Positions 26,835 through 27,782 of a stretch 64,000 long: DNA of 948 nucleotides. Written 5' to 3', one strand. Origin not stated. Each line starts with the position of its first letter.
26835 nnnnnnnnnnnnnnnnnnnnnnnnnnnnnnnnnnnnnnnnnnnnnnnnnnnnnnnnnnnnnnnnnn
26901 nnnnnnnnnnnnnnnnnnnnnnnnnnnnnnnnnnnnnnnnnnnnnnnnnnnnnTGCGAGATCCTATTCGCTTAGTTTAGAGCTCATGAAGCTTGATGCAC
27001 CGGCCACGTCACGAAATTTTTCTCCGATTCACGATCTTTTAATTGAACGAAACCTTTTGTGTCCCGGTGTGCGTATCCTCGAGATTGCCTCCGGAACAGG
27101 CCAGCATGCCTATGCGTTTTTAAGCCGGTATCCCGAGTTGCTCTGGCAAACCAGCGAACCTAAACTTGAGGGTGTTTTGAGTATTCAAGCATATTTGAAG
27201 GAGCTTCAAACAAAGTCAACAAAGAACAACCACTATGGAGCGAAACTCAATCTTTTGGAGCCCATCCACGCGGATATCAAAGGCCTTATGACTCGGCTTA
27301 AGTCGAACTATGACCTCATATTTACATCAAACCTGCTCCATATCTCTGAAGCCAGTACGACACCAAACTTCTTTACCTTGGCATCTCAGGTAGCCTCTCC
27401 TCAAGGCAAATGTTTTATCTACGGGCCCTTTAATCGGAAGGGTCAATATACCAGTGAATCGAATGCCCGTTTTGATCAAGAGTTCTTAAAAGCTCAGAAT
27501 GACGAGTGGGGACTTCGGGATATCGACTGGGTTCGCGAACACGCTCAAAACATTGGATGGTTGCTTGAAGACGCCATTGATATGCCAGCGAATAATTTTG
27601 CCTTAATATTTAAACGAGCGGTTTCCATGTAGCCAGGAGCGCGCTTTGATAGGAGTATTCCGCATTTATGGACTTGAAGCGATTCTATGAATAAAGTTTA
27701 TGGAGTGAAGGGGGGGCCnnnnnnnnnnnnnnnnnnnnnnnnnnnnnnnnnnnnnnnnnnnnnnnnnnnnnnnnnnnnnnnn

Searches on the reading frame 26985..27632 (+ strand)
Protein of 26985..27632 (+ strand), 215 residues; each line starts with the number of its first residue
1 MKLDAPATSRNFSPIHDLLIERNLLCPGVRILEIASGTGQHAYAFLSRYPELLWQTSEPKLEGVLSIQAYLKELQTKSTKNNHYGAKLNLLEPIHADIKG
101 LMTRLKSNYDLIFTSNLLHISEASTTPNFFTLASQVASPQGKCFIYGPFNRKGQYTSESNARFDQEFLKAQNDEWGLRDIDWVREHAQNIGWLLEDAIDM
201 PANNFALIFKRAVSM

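Call 75: search_protein_families(library=pfam, proteins=[window:26985-27632:+], max_evalue=0.0001)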
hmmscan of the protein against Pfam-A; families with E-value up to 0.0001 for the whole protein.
window:26985-27632:+ (215 aa): 1 family
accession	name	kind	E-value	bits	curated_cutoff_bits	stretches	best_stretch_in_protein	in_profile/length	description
PF06080.18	DUF938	-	5.8e-50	170.3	27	1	5-211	4-202/202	Protein of unknown function (DUF938)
